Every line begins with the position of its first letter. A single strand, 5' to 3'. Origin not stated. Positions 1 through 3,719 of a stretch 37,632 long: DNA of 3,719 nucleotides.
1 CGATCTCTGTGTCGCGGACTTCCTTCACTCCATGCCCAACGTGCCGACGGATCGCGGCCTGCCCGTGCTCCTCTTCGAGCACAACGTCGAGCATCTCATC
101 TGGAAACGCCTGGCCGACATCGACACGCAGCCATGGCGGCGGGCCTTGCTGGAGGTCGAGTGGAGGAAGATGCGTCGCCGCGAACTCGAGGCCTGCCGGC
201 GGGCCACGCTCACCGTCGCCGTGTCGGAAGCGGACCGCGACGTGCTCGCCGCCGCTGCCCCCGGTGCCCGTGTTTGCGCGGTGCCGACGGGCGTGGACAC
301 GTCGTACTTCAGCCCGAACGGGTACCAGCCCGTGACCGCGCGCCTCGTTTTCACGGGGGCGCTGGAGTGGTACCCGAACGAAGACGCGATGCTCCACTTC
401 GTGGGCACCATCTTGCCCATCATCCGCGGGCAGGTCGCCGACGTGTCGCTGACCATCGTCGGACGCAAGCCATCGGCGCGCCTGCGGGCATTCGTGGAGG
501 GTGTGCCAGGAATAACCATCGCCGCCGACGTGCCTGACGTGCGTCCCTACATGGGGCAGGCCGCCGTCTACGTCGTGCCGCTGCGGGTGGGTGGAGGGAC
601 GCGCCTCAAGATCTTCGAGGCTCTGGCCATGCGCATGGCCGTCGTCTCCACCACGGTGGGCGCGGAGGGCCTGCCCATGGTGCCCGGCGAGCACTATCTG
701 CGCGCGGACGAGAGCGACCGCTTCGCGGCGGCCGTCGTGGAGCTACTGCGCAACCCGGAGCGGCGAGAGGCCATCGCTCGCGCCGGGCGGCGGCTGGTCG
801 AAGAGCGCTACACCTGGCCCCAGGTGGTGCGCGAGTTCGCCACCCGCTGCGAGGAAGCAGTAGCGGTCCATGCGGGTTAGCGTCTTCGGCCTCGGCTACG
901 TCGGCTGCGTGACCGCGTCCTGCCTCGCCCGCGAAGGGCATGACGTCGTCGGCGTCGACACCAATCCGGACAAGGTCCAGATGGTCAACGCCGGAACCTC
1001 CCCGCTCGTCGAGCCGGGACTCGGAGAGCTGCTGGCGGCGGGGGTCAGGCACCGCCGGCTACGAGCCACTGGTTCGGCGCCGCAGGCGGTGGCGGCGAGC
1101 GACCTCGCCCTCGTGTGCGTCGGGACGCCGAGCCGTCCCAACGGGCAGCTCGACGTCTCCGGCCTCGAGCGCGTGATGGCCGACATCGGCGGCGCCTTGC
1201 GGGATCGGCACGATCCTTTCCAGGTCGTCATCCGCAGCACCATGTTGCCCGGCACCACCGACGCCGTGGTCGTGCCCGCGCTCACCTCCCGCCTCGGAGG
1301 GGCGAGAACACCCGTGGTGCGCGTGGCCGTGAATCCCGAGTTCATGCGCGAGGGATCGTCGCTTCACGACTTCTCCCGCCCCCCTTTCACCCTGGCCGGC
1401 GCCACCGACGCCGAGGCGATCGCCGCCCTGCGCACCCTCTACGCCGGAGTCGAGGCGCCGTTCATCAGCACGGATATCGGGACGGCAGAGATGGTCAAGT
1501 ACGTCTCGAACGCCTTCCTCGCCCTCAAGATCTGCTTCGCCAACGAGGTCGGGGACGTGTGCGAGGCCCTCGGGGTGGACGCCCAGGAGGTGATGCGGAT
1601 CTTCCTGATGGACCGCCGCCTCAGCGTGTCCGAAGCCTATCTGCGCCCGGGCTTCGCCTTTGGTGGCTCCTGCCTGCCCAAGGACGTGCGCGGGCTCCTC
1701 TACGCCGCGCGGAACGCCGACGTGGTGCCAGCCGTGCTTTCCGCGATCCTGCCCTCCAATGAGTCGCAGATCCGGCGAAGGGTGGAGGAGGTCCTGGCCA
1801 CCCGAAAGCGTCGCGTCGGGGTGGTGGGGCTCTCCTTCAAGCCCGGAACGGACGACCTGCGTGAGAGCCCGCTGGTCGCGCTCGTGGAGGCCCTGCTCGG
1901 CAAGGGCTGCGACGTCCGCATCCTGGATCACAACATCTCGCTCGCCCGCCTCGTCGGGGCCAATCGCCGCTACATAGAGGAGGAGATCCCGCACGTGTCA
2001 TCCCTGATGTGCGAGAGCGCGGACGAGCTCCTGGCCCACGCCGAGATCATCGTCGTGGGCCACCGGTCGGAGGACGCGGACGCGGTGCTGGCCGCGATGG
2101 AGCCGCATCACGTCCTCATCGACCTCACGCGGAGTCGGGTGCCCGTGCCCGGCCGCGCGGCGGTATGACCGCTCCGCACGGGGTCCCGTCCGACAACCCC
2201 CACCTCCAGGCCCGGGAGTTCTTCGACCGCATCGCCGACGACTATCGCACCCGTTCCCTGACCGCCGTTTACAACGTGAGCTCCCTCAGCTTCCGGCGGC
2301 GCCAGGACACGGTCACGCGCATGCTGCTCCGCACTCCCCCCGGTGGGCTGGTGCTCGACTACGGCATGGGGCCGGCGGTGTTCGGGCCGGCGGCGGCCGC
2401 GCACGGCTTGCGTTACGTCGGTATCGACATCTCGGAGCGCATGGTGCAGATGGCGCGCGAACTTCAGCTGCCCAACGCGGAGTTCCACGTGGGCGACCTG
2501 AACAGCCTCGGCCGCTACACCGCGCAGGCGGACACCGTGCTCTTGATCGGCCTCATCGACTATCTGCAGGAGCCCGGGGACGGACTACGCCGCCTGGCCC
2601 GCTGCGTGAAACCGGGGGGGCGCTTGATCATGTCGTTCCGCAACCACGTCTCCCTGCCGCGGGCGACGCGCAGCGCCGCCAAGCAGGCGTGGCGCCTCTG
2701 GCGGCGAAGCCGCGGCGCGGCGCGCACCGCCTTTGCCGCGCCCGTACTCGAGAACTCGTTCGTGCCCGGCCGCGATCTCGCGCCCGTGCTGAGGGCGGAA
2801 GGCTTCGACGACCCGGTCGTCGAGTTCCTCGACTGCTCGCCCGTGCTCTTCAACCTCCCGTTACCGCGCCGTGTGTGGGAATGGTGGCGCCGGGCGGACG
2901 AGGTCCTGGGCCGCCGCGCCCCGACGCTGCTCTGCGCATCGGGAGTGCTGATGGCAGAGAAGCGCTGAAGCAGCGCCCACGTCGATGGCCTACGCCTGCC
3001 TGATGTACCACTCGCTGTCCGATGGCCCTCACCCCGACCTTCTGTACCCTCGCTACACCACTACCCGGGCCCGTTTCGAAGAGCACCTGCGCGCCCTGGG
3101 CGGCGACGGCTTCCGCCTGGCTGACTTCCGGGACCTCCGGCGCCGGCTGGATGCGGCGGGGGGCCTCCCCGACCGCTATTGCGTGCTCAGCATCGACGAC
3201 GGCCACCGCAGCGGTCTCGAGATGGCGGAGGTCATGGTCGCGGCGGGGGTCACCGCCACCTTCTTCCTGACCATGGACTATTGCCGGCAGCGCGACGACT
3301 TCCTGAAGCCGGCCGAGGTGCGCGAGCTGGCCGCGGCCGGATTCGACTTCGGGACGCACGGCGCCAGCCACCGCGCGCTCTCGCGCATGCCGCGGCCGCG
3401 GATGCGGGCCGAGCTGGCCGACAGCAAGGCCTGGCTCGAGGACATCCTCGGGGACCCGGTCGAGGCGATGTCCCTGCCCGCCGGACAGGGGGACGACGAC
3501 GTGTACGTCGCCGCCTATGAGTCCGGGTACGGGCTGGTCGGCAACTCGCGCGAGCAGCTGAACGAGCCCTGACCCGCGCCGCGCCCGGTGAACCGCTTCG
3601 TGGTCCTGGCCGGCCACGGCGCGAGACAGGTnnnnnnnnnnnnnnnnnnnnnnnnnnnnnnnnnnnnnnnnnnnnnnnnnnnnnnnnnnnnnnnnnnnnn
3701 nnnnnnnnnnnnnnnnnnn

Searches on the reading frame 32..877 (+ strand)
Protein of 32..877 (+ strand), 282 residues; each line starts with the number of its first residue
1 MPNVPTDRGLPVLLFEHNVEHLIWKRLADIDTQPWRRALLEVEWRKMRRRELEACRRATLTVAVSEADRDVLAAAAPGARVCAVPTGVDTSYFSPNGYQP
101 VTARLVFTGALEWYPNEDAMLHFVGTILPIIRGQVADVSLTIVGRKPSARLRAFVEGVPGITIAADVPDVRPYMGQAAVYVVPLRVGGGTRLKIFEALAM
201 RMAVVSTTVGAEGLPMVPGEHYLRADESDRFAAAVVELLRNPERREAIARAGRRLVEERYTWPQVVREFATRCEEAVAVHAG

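Call 4: search_protein_families(library=pfam, proteins=[window:32-877:+], max_evalue=0.01)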
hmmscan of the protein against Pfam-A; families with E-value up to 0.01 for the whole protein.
window:32-877:+ (282 aa): 5 families
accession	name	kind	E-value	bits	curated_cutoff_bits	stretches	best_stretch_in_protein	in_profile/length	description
PF13692.12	Glyco_trans_1_4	-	1.9e-22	80.5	27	1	104-241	3-142/142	Glycosyl transferases group 1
PF13524.12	Glyco_trans_1_2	-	4.5e-11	43.3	25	1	186-269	59-142/144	Glycosyl transferase-like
PF13439.12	Glyco_transf_4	-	9.1e-07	29.5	28.5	1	8-91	95-169/170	Glycosyltransferase Family 4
PF00534.26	Glycos_transf_1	-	5.7e-06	26.4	26.4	1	129-254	38-171/172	Glycosyl transferases group 1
PF20706.3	GT4-conflict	-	0.0032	16.9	26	0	222-268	338-384/385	Family 4 Glycosyltransferase in conflict systems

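Call 62: search_protein_families(library=ncbifam, proteins=[window:32-877:+], max_evalue=0.00001)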
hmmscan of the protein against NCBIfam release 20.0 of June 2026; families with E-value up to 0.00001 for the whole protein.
window:32-877:+ (282 aa): 5 families
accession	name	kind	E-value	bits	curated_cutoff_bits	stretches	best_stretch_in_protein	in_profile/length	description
TIGR03087.1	stp1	hypoth_equivalog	8.4e-58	196.4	316.65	1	24-270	140-391/397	TIGR03087 family PEP-CTERM/XrtA system glycosyltransferase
TIGR03088.1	stp2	hypoth_equivalog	6.1e-09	35.4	409.05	1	123-271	215-368/374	TIGR03088 family PEP-CTERM/XrtA system glycosyltransferase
TIGR04063.1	stp3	hypoth_equivalog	8.1e-09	34.8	442.05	1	43-271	143-390/397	TIGR04063 family PEP-CTERM/XrtA system glycosyltransferase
NF041876.1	EPS_EpsE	equivalog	7.8e-08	32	400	1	68-261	176-381/389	exopolysaccharide biosynthesis GT4 family glycosyltransferase EpsE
NF053787.1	GlcN_PG_synth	equivalog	3.1e-06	26.3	480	0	192-274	276-357/361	N-acetylglucosaminyl phosphatidylglycerol synthase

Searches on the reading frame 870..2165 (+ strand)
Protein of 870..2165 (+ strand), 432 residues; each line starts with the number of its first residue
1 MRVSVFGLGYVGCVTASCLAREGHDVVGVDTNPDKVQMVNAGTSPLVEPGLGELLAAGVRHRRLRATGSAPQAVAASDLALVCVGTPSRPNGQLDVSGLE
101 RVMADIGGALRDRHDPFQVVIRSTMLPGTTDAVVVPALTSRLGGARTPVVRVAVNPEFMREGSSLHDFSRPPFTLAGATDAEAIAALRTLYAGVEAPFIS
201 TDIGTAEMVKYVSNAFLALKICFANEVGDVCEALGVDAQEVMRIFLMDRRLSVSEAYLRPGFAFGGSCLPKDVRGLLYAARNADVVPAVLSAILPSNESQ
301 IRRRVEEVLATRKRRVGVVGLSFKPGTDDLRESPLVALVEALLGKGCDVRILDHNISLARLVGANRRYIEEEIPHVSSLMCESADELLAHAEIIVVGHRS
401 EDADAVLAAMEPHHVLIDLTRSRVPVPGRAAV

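Call 4: search_protein_families(library=pfam, proteins=[window:870-2165:+], max_evalue=0.01)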
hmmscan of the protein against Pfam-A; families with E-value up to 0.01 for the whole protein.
window:870-2165:+ (432 aa): 7 families
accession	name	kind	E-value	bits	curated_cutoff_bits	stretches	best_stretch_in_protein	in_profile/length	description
PF03721.20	UDPG_MGDP_dh_N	-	9.5e-46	156.2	27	1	1-189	1-186/187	UDP-glucose/GDP-mannose dehydrogenase family, NAD binding domain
PF00984.24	UDPG_MGDP_dh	-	3.3e-30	104.5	25.4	1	205-298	2-93/94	UDP-glucose/GDP-mannose dehydrogenase family, central domain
PF03720.21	UDPG_MGDP_dh_C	-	2.1e-11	44.6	30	1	317-419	1-97/103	UDP-glucose/GDP-mannose dehydrogenase family, UDP binding domain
PF03807.23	F420_oxidored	-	6.9e-06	27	21.6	0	338-420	14-92/94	NADP oxidoreductase coenzyme F420-dependent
PF02558.23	ApbA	-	0.00018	21.6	22.2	1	4-84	2-74/150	Ketopantoate reductase PanE/ApbA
PF02254.24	TrkA_N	-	0.00051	20.8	23.8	0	5-40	3-38/116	TrkA-N domain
PF03446.21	NAD_binding_2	-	0.0033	17.9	21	0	3-88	2-67/161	NAD binding domain of 6-phosphogluconate dehydrogenase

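Call 7: search_protein_families(library=ncbifam, proteins=[window:870-2165:+], max_evalue=0.01)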
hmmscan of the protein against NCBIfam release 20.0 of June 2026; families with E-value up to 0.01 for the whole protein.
window:870-2165:+ (432 aa): 17 families
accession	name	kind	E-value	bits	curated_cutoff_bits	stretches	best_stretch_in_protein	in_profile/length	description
TIGR03026.1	NDP-sugDHase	subfamily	1.2e-112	376.7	189.8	1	1-417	1-409/413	nucleotide sugar dehydrogenase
NF041297.1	UDPGDh_AglM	equivalog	2.4e-93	313.4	670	1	1-354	1-357/429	UDP-glucose 6-dehydrogenase AglM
NF047673.2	TeichurnBiosyTuaD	equivalog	1.5e-68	232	700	1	2-354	3-351/439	UDP-glucose 6-dehydrogenase TuaD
NF040825.1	UDPMaNacDH_Arch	equivalog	3.6e-42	144.7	750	1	1-356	1-351/418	UDP-N-acetyl-D-mannosamine dehydrogenase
NF011631.0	PRK15057.1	equivalog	5.2e-35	121.3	757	1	1-353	1-336/388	UDP-glucose 6-dehydrogenase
NF008286.0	PRK11064.1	equivalog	1.1e-34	119.7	459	1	2-344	5-351/420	UDP-N-acetyl-D-mannosamine dehydrogenase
NF011729.0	PRK15182.1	equivalog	3.7e-14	52.3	592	1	2-358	8-359/425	Vi polysaccharide biosynthesis UDP-N-acetylglucosamine C-6 dehydrogenase TviB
NF007039.0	PRK09496.3-2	equivalog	0.00026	19.9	293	1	1-40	1-40/446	Trk system potassium transporter TrkA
TIGR00745.1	apbA_panE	subfamily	0.0003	20.2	141.35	1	2-83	1-75/305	2-dehydropantoate 2-reductase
NF007031.0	PRK09496.1-2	equivalog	0.00049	19.2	289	1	1-40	1-40/458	Trk system potassium transporter TrkA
NF001933.0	PRK00711.1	subfamily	0.00061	18.9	383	1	1-39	1-39/429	D-amino acid dehydrogenase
NF012005.0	PRK15461.1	equivalog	0.0009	18.5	348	0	3-45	4-47/298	sulfolactaldehyde 3-reductase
NF000942.0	PRK00094.1-4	subfamily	0.0023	17.1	257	0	1-84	3-80/334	NAD(P)H-dependent glycerol-3-phosphate dehydrogenase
NF043037.1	ThreonDh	equivalog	0.0025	17.3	350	1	2-41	4-43/297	L-threonate dehydrogenase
NF007041.0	PRK09496.3-4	equivalog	0.0028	16.5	386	1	1-41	1-41/450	Trk system potassium transporter TrkA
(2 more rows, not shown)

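Call 41: search_solved_structures(query=window:870-2165:+, max_evalue=1e-20)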
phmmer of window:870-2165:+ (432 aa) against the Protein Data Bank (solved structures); distinct sequences matched with E-value up to 1e-20: 29.
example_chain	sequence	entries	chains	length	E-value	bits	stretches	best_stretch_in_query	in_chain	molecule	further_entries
1mfz_A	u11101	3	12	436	5.3e-122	410.9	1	1-401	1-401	GDP-mannose 6-dehydrogenase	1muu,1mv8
3vtf_A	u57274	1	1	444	1.9e-71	244.4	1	3-371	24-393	UDP-glucose 6-dehydrogenase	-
4a7p_A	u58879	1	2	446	5.4e-62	213.2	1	2-354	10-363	UDP-GLUCOSE DEHYDROGENASE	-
3gg2_A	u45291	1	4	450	6.1e-61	209.8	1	3-354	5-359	Sugar dehydrogenase, UDP-glucose/GDP-mannose dehydrogenase family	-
2y0e_A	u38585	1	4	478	4.4e-51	177.3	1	1-353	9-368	UDP-GLUCOSE DEHYDROGENASE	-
2y0d_A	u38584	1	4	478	8.3e-50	173.1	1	1-353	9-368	UDP-GLUCOSE DEHYDROGENASE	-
2y0c_A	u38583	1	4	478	9e-50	173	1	1-353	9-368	UDP-GLUCOSE DEHYDROGENASE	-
2o3j_A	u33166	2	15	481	5.1e-36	127.7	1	3-362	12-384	UDP-glucose 6-dehydrogenase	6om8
9ou8_A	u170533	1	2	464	7.9e-36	127.1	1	3-383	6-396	UDP-glucose 6-dehydrogenase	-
6c4j_A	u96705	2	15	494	8.3e-36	127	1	3-383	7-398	UDP-glucose 6-dehydrogenase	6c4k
5w4x_A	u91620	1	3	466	9.7e-36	126.8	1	3-383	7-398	UDP-glucose 6-dehydrogenase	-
2q3e_A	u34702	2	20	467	9.7e-36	126.8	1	3-383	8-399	UDP-glucose 6-dehydrogenase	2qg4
3tdk_A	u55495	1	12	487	1.1e-35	126.6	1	3-383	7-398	UDP-glucose 6-dehydrogenase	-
3itk_A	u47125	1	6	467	1.1e-35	126.6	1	3-383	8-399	UDP-glucose 6-dehydrogenase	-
3prj_A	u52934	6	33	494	1.2e-35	126.5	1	3-383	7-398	UDP-glucose 6-dehydrogenase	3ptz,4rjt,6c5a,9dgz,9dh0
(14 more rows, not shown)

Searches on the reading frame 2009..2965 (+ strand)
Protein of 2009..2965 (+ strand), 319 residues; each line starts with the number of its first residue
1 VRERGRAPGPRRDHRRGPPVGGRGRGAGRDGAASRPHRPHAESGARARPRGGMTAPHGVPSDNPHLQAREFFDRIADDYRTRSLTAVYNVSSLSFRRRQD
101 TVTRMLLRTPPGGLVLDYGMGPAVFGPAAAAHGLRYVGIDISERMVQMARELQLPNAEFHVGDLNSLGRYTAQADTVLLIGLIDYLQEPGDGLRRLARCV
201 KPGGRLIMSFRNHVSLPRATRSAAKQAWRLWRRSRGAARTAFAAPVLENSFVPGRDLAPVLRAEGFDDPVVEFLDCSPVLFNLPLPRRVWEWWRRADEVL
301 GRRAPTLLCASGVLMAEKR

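Call 4: search_protein_families(library=pfam, proteins=[window:2009-2965:+], max_evalue=0.01)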
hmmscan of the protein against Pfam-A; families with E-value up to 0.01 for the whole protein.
window:2009-2965:+ (319 aa): 6 families
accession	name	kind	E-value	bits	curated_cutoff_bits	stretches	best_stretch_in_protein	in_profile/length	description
PF13489.12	Methyltransf_23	-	2.7e-14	53.6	27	1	97-266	8-159/164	Methyltransferase domain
PF08241.18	Methyltransf_11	-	3e-14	53.8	21.2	1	116-208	1-95/95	Methyltransferase domain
PF13649.12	Methyltransf_25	-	6.8e-14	52.8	27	1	115-204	1-97/97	Methyltransferase domain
PF13847.12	Methyltransf_31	-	4.3e-12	46.4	27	1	115-225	7-127/145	Methyltransferase domain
PF08242.18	Methyltransf_12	-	4e-11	43.9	30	1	116-206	1-98/98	Methyltransferase domain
PF01555.25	N6_N4_Mtase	-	0.0095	16.3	26.7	0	108-150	178-220/221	DNA methylase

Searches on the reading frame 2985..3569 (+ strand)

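Call 4: search_protein_families(library=pfam, proteins=[window:2985-3569:+], max_evalue=0.01)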
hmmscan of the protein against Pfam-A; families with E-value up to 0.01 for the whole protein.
window:2985-3569:+ (195 aa): 1 family
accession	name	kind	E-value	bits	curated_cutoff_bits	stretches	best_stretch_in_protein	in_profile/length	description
PF01522.26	Polysacc_deac_1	-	1.5e-17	64.1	23.1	1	61-182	4-121/124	Polysaccharide deacetylase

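Call 62: search_protein_families(library=ncbifam, proteins=[window:2985-3569:+], max_evalue=0.00001)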
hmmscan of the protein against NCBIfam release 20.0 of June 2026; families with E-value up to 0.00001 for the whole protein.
window:2985-3569:+ (195 aa): 4 families
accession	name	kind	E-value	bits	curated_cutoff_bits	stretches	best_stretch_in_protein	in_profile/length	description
TIGR02764.1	spore_ybaN_pdaB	equivalog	2.9e-09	37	237.4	1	79-186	23-125/191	polysaccharide deacetylase family sporulation protein PdaB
TIGR03006.1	pepcterm_polyde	equivalog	1.7e-07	30.6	276.2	1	82-162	41-116/272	XrtA system polysaccharide deacetylase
TIGR02884.1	spore_pdaA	equivalog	7.9e-07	29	298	1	67-182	40-153/224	delta-lactam-biosynthetic de-N-acetylase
TIGR03938.2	deacetyl_PgaB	equivalog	9e-06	24.2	321.9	0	3-76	3-76/621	poly-beta-1,6-N-acetyl-D-glucosamine N-deacetylase PgaB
